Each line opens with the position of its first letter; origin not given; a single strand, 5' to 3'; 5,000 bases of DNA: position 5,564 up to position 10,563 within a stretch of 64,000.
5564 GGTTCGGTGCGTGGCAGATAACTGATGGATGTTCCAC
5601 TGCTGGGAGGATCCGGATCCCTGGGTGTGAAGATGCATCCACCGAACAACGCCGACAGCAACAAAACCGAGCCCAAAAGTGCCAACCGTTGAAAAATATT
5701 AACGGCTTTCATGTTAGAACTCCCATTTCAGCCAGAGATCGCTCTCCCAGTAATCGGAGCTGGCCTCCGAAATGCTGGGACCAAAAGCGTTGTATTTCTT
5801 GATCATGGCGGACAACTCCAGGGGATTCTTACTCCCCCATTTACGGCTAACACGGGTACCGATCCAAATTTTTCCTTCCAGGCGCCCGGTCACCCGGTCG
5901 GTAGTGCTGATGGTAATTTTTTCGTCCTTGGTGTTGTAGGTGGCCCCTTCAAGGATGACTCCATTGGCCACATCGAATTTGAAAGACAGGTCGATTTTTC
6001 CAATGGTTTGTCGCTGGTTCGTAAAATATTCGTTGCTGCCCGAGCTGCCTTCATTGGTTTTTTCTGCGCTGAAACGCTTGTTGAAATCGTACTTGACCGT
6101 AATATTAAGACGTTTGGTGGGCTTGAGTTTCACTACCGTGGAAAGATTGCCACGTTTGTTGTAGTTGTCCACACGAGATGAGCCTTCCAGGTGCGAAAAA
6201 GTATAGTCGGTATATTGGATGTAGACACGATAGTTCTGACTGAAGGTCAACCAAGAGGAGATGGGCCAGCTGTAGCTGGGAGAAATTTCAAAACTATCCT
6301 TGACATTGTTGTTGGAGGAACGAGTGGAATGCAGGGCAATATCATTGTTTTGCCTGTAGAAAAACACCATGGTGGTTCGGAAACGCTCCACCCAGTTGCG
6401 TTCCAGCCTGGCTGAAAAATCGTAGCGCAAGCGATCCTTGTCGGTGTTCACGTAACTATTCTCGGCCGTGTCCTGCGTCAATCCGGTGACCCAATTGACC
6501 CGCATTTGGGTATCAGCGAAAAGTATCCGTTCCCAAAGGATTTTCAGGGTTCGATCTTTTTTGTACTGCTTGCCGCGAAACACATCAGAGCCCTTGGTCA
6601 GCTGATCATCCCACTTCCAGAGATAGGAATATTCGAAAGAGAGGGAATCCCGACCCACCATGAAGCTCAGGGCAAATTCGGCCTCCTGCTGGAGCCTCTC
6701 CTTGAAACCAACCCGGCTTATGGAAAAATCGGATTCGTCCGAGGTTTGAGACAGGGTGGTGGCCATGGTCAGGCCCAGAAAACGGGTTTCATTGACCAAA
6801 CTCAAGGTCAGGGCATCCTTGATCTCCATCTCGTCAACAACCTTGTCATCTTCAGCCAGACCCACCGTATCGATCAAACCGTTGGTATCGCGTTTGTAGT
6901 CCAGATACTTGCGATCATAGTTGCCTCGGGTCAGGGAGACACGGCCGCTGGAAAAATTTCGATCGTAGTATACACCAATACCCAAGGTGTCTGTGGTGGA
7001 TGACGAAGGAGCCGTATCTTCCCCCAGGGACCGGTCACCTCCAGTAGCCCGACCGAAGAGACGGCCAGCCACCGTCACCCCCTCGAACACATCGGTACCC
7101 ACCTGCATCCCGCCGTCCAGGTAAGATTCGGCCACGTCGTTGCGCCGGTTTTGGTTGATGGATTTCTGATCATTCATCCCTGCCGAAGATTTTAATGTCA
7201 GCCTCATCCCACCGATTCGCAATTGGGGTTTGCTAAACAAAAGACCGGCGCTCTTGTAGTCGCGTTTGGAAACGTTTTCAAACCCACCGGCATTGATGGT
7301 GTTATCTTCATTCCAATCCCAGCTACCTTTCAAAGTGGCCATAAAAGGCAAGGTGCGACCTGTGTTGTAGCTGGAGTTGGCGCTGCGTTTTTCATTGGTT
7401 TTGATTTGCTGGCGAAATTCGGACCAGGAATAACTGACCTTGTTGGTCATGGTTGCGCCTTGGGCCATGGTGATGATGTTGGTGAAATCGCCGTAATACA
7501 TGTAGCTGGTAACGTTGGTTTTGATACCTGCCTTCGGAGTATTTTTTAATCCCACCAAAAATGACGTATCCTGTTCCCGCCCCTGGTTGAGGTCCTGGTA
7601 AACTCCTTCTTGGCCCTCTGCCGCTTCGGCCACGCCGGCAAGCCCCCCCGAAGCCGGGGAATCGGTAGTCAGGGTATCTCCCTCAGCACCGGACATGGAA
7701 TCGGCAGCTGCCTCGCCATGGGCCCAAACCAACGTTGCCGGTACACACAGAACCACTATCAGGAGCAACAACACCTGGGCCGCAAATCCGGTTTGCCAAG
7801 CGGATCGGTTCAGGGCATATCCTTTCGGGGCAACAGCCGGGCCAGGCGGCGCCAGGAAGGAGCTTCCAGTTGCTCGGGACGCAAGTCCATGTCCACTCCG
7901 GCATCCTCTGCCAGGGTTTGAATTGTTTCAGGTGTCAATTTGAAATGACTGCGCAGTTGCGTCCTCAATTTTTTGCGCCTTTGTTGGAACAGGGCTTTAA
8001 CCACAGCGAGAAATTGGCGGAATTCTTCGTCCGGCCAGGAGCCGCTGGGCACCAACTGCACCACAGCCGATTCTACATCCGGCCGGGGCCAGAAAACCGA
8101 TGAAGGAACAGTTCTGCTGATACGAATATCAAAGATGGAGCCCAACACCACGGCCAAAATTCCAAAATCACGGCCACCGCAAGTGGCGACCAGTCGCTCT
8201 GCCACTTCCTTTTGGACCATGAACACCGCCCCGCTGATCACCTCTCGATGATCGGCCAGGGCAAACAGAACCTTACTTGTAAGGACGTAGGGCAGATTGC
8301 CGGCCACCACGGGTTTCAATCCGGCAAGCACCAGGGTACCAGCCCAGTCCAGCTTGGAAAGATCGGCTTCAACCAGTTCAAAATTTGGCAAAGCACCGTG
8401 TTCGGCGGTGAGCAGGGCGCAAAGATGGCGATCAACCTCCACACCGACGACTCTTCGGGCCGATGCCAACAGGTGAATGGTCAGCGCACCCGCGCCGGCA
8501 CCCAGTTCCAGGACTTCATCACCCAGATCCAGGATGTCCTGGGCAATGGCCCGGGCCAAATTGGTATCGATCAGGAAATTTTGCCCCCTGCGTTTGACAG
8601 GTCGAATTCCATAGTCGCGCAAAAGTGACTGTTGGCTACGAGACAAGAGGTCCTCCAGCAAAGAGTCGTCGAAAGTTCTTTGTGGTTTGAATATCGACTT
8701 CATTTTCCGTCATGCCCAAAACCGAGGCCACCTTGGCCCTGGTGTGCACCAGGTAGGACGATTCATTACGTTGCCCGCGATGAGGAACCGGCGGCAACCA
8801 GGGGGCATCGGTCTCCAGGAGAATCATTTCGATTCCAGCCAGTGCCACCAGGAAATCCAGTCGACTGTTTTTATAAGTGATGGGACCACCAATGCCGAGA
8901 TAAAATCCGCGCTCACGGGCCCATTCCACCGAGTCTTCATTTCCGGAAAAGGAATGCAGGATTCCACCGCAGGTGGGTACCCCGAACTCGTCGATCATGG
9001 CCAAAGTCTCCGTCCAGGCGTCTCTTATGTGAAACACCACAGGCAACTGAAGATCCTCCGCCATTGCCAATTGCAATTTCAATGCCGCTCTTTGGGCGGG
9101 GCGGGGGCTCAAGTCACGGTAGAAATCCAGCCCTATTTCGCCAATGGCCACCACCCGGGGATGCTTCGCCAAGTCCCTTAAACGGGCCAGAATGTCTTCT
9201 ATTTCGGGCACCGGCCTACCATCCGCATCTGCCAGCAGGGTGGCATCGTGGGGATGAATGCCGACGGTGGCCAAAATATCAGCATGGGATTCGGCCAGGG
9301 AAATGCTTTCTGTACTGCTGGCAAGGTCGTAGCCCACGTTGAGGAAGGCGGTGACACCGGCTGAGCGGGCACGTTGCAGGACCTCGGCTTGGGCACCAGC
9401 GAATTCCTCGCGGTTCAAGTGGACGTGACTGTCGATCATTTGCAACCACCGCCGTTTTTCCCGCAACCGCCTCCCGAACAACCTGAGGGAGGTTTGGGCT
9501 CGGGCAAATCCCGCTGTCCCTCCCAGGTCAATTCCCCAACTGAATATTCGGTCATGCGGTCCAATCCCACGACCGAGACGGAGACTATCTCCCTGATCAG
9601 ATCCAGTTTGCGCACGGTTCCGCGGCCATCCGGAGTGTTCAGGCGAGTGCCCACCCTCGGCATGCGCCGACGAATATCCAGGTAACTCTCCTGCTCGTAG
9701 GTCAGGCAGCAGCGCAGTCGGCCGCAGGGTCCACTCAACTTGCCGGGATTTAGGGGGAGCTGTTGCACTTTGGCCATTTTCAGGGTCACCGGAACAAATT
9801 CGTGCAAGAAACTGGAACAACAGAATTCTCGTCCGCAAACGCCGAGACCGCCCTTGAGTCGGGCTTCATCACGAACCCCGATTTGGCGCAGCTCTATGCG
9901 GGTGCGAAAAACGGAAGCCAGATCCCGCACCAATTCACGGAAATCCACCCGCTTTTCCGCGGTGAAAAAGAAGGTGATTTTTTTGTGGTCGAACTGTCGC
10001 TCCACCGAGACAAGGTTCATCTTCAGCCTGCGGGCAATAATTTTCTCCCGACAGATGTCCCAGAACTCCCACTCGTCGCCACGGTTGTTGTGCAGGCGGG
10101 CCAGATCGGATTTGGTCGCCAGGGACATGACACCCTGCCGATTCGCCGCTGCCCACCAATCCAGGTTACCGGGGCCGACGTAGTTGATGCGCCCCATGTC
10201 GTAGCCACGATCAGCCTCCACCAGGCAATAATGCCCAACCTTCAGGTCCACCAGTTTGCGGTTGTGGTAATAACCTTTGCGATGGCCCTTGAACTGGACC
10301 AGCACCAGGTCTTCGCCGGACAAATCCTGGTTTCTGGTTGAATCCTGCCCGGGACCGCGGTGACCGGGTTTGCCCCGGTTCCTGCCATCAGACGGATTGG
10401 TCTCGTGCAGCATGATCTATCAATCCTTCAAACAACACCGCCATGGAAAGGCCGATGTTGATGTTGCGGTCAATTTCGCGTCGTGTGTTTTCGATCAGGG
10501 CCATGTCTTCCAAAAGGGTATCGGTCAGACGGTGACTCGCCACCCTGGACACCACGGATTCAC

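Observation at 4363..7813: Unknown large, apparently plugless beta-barrel co-encoded with two lipoproteins: candidate new outer-membrane translocon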

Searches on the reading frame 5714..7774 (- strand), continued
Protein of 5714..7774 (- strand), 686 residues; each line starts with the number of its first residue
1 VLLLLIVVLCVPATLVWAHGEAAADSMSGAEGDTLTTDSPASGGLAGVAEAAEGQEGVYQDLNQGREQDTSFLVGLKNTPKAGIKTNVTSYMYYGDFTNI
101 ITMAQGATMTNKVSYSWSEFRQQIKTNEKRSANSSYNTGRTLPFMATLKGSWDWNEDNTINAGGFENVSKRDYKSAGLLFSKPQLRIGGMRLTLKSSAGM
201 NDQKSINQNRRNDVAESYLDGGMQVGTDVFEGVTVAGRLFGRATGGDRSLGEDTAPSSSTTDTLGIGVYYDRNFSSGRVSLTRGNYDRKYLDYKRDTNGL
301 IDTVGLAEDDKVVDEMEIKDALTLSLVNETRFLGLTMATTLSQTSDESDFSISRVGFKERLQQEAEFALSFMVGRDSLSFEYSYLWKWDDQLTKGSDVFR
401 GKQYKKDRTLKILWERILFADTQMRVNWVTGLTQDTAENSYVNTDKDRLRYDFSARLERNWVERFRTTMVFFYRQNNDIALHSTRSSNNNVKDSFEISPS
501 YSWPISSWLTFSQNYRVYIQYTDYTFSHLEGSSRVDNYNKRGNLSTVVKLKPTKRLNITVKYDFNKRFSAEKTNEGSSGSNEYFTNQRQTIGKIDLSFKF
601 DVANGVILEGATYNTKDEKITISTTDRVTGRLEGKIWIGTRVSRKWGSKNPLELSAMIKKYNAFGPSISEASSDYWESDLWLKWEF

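Call 51: find_encoding_contigs(protein=P0307, flank=8000, max_places=2)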
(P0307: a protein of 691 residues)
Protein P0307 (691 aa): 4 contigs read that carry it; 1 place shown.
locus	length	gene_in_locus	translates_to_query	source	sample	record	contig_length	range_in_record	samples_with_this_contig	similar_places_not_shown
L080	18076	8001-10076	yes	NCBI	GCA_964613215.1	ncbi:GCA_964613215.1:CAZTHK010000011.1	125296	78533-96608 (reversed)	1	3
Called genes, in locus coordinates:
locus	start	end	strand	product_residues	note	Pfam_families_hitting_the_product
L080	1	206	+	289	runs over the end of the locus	PF18075:FtsX_ECD, PF02687:FtsX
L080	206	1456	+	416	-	PF04977:DivIC (weak), PF24568:CC_PcsB (weak), PF01551:Peptidase_M23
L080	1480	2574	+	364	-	PF13177:DNA_pol3_delta2, PF00004:AAA (faint)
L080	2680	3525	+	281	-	PF04468:PSP1, PF28472:PSP1_3rd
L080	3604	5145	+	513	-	PF00133:tRNA-synt_1, PF01406:tRNA-synt_1e (faint), PF09334:tRNA-synt_1g, PF00133:tRNA-synt_1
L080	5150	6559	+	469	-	PF01026:TatD_DNase, PF04055:Radical_SAM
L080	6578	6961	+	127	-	-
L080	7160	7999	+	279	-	PF00398:RrnaAD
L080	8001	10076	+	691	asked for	-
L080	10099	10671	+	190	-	-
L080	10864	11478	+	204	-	-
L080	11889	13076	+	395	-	PF04748:Polysacc_deac_2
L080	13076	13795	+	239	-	PF03740:PdxJ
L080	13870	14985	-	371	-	PF05222:AlaDh_PNT_N, PF01262:AlaDh_PNT_C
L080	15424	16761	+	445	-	PF02812:ELFV_dehydrog_N, PF00208:ELFV_dehydrog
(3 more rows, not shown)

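Call 67: find_encoding_contigs(protein=P0304, flank=7000, max_places=2)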
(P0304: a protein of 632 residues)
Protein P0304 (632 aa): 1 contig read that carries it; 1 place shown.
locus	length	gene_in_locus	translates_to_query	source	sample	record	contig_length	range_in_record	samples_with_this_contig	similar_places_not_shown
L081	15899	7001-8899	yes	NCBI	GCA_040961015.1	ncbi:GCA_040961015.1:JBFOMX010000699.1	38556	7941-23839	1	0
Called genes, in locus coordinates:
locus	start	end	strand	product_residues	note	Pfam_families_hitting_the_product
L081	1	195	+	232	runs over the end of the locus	PF00005:ABC_tran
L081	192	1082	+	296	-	PF18075:FtsX_ECD, PF02687:FtsX (weak)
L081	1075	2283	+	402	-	PF01551:Peptidase_M23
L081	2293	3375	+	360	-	PF13177:DNA_pol3_delta2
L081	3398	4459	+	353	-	PF04468:PSP1, PF28472:PSP1_3rd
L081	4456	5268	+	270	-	PF01026:TatD_DNase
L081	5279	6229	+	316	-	PF00398:RrnaAD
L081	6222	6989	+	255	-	PF00483:NTP_transferase, PF12804:NTP_transf_3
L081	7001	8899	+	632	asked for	-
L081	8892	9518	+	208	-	-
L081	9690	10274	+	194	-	-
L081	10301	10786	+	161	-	-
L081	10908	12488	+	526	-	PF07549:Sec_GG (faint), PF21760:SecD_1st, PF22599:SecDF_P1_head, PF02355:SecD_SecF_C, PF03176:MMPL (weak)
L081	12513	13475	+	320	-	PF07549:Sec_GG (weak), PF02355:SecD_SecF_C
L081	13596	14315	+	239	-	PF13709:DUF4159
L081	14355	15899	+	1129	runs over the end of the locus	-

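Call 68: find_encoding_contigs(protein=P0321, flank=7000, max_places=2)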
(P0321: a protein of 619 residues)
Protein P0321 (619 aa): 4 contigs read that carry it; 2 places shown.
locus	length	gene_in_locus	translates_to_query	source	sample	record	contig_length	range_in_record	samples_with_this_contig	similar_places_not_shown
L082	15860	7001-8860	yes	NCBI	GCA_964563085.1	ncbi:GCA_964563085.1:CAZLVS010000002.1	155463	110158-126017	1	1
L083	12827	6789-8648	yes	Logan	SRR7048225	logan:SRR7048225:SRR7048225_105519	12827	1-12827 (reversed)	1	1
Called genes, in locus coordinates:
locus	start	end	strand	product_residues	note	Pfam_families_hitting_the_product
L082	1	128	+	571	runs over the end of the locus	PF05833:NFACT_N, PF05670:NFACT-R_1, PF18297:NFACT-R_2 (weak)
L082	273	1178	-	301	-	PF03618:Kinase-PPPase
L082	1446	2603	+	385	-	PF13480:Acetyltransf_6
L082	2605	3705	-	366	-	PF01594:AI-2E_transport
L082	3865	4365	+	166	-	PF02915:Rubrerythrin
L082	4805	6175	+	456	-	PF01026:TatD_DNase, PF04055:Radical_SAM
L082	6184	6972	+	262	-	PF00398:RrnaAD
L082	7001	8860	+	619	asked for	-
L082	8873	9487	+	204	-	-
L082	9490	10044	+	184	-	-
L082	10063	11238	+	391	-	-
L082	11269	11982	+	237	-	PF03740:PdxJ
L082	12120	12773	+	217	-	PF00072:Response_reg, PF00196:GerE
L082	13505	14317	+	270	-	PF18962:Por_Secre_tail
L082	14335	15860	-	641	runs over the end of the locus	-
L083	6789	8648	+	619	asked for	-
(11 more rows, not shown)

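Call 78: find_homologous_proteins(query=P0321, region=1-619)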
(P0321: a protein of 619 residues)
Query P0321, residues 1-619 (619 aa): 60 proteins with E <= 0.001 among 8000 candidates.
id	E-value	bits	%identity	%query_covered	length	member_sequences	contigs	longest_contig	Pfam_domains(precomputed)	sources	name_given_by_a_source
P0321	0.0e+0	1397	100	100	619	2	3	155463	-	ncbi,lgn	-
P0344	6.6e-204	697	51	98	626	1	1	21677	-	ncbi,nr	ncbi:MAG: hypothetical protein GY855_08445 [candidate division Zixibacteria bacterium]|nr:hypothetic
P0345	4.4e-201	687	50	98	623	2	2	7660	-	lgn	-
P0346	2.5e-200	685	50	99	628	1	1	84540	-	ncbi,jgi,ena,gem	-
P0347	1.9e-195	669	51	96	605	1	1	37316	-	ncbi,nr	ncbi:MAG: hypothetical protein GF307_07020 [candidate division Zixibacteria bacterium]|nr:hypothetic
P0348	2.7e-152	526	59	63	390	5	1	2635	-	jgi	-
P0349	3.4e-72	262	31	96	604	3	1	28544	-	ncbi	-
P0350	1.7e-71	260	32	85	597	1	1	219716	-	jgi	jgi:hypothetical protein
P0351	2.1e-70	256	30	99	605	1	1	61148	-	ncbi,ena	-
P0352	3.1e-67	245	30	87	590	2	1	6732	-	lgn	-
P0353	6.1e-67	244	29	94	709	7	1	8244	-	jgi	jgi:hypothetical protein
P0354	1.4e-64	237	27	100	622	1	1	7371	-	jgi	jgi:hypothetical protein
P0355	4.0e-64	235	30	95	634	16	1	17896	-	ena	-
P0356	3.6e-63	232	29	99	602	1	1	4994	-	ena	-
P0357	1.1e-62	230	29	92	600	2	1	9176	-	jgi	jgi:hypothetical protein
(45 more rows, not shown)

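Call 85: search_protein_families(library=pfam, proteins=[L082:8873-9487:+, L082:9484-10044:+, L081:9690-10274:+, L076:9947-10549:+, L076:11444-12136:+, L076:12133-12789:+], max_evalue=1)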
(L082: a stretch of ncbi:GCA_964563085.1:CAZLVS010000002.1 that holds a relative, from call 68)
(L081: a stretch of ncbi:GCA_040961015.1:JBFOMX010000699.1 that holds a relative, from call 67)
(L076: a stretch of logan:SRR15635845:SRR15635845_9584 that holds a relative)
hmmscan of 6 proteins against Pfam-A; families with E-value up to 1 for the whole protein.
L082:8873-9487:+ (204 aa): 0 families

L082:9484-10044:+ (186 aa): 2 families
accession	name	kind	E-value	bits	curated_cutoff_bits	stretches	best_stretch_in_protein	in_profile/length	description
PF14534.12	DUF4440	-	0.055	14.4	25.2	0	56-85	11-40/107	Domain of unknown function (DUF4440)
PF06380.16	DUF1072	-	0.062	13.6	25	1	8-29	12-33/39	Protein of unknown function (DUF1072)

L081:9690-10274:+ (194 aa): 0 families

L076:9947-10549:+ (200 aa): 0 families

L076:11444-12136:+ (230 aa): 0 families

L076:12133-12789:+ (218 aa): 1 family
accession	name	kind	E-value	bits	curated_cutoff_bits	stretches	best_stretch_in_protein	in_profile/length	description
PF14534.12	DUF4440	-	0.12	13.3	25.2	1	58-87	8-37/107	Domain of unknown function (DUF4440)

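Call 88: list_cluster_members(proteins=[P0298, P0299, P0301, P0304, P0305, P0318, P0319, P0328, P0335, P0339])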
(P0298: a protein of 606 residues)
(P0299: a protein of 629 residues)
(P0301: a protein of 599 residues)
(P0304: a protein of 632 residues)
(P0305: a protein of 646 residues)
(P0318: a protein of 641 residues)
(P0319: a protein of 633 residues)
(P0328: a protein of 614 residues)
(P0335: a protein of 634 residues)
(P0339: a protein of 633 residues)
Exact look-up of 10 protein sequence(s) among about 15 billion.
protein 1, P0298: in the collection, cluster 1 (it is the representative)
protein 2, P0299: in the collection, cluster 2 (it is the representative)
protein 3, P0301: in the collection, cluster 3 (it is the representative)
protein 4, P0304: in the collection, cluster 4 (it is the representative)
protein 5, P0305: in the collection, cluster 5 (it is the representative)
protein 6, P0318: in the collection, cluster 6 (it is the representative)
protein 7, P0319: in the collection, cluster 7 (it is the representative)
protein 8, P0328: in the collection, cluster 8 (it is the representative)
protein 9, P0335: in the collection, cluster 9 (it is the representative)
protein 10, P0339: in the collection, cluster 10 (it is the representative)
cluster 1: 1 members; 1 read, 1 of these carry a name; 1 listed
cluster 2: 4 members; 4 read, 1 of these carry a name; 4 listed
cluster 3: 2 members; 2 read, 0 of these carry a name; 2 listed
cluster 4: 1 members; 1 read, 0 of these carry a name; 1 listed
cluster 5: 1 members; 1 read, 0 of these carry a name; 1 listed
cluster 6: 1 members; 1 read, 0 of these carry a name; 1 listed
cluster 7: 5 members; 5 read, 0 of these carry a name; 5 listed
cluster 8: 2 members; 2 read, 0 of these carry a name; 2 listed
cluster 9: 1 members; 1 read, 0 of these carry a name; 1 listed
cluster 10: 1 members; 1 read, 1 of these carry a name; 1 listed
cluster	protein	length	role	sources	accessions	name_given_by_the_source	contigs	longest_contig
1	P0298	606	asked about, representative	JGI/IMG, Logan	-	hypothetical protein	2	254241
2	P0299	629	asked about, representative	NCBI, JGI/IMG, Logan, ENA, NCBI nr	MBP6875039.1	MAG: hypothetical protein KBD56_03115 [Candidatus Eisenbacteria bacterium] | hypothetical protein [Candidatus Eisenbacteria bacterium]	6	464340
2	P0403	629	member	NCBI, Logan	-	-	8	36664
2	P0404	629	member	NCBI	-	-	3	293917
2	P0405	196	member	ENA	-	-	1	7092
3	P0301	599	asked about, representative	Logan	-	-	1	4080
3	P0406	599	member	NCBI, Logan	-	-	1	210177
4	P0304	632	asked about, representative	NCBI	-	-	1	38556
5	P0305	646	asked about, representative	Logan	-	-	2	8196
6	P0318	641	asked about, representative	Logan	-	-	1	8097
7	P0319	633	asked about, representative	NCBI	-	-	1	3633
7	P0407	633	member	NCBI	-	-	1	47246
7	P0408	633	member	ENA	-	-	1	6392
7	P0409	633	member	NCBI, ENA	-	-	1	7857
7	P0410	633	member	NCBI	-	-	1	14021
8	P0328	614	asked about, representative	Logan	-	-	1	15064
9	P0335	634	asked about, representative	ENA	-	-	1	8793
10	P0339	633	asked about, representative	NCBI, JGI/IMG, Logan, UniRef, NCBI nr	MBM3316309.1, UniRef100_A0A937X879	MAG: hypothetical protein FJY75_00510 [Candidatus Eisenbacteria bacterium] | TIGR03016 family PEP-CTERM system-associated outer membrane protein n=1 ... | hypothetical protein [Candidatus Eisenbacteria bacterium]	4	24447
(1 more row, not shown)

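Call 89: search_protein_families(library=ncbifam, proteins=[P0339, P0299, P0304, P0321, P0319, P0298, P0255, P0322], max_evalue=10)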
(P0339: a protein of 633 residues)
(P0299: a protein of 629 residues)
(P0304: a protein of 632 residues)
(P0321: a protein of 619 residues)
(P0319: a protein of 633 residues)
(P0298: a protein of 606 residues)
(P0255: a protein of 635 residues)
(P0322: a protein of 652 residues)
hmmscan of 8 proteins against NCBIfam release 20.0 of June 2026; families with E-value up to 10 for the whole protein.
P0339 (633 aa): 0 families

P0299 (629 aa): 1 family
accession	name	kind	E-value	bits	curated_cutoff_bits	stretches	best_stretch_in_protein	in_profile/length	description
NF011705.0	PRK15126.1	equivalog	0.14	11.5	336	1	509-554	47-92/272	HMP-PP phosphatase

P0304 (632 aa): 0 families

P0321 (619 aa): 0 families

P0319 (633 aa): 0 families

P0298 (606 aa): 0 families

P0255 (635 aa): 1 family
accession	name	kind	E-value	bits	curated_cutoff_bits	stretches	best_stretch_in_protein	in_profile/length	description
NF041428.1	TrsH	subfamily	0.12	12.5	150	1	432-476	90-133/149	TrsH/TraH family protein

P0322 (652 aa): 0 families

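Call 90: find_encoding_contigs(protein=P0299, flank=7000, max_places=1)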
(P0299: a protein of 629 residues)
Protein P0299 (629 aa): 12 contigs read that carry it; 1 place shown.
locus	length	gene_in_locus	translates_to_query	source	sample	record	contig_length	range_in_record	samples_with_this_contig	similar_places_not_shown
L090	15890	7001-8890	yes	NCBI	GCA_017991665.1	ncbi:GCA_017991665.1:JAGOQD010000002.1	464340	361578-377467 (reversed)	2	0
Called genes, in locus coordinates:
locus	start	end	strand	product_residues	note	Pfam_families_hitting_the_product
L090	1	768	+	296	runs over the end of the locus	PF18075:FtsX_ECD, PF02687:FtsX (weak)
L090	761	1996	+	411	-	PF01551:Peptidase_M23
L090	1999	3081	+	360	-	PF13177:DNA_pol3_delta2, PF09115:DNApol3-delta_C (weak)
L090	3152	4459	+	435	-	PF04468:PSP1, PF28472:PSP1_3rd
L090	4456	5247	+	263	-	PF01026:TatD_DNase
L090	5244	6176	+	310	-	PF00398:RrnaAD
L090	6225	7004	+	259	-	PF00483:NTP_transferase, PF12804:NTP_transf_3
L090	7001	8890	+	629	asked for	-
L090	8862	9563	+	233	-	-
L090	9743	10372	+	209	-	-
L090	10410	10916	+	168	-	-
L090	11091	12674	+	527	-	PF21760:SecD_1st, PF22599:SecDF_P1_head, PF02355:SecD_SecF_C, PF03176:MMPL (weak)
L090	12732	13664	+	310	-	PF07549:Sec_GG, PF02355:SecD_SecF_C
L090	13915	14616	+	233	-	PF13709:DUF4159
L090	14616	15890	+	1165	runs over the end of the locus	-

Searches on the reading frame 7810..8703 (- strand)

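Call 3: search_protein_families(library=pfam, proteins=[window:7810-8703:-], max_evalue=1)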
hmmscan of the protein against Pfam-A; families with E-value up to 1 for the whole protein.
window:7810-8703:- (297 aa): 10 families
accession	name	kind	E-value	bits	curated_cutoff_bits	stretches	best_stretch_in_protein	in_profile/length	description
PF00398.26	RrnaAD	-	6.7e-43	147.1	24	1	37-288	6-258/263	Ribosomal RNA adenine dimethylase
PF13649.12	Methyltransf_25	-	2e-05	25.6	27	1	64-121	1-61/97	Methyltransferase domain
PF08242.18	Methyltransf_12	-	0.00059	21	30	1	65-158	1-87/98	Methyltransferase domain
PF08241.18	Methyltransf_11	-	0.0028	18.7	21.2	1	65-120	1-56/95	Methyltransferase domain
PF13489.12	Methyltransf_23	-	0.02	15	27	1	48-93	12-55/164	Methyltransferase domain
PF05175.20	MTS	-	0.04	14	23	1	56-104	30-75/170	Methyltransferase small domain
PF02475.24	TRM5-TYW2_MTfase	-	0.05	14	28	1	55-99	31-77/164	TRM5/TYW2 methyltransferase domain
PF01135.25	PCMT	-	0.11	12.7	20.3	1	55-96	66-112/210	Protein-L-isoaspartate(D-aspartate) O-methyltransferase (PCMT)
PF13847.12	Methyltransf_31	-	0.18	11.9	27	1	61-119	4-67/145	Methyltransferase domain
PF05596.16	Taeniidae_ag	-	0.19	12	31.9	1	230-255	25-50/55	Taeniidae antigen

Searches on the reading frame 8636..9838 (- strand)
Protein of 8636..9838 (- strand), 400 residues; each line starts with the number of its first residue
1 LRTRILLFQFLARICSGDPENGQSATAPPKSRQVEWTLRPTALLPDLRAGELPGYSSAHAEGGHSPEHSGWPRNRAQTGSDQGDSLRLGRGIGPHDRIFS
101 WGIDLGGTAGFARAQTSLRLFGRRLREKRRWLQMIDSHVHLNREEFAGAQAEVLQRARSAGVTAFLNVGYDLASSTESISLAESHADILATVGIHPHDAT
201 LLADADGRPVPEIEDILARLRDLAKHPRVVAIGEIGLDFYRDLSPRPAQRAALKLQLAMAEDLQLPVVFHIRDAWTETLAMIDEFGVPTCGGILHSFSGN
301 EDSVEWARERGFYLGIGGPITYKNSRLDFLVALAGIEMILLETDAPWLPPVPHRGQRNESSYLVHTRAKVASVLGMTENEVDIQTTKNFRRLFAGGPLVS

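Call 77: search_protein_families(library=pfam, proteins=[window:8636-9838:-], max_evalue=0.00001)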
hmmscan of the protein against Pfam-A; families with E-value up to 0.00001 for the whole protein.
window:8636-9838:- (400 aa): 1 family
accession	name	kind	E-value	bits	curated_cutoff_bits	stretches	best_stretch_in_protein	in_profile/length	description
PF01026.27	TatD_DNase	-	1.8e-70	237.7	27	1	135-393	1-252/253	TatD related DNase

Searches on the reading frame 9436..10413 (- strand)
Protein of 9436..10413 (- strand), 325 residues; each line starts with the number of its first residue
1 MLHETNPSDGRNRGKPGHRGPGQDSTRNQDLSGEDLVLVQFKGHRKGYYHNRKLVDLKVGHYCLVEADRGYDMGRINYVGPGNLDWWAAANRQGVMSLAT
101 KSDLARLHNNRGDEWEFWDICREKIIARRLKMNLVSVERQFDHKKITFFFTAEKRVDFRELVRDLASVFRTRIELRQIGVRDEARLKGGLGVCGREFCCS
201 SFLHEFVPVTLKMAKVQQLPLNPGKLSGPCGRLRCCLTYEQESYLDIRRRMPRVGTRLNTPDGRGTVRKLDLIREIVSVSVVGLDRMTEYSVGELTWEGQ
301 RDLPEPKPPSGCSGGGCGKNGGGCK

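Call 77: search_protein_families(library=pfam, proteins=[window:9436-10413:-], max_evalue=0.00001)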
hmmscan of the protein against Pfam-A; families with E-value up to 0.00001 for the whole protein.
window:9436-10413:- (325 aa): 1 family
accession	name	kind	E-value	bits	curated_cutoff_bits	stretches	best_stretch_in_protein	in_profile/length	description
PF04468.17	PSP1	-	1e-32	112.7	27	1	95-178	3-86/86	PSP1 C-terminal conserved region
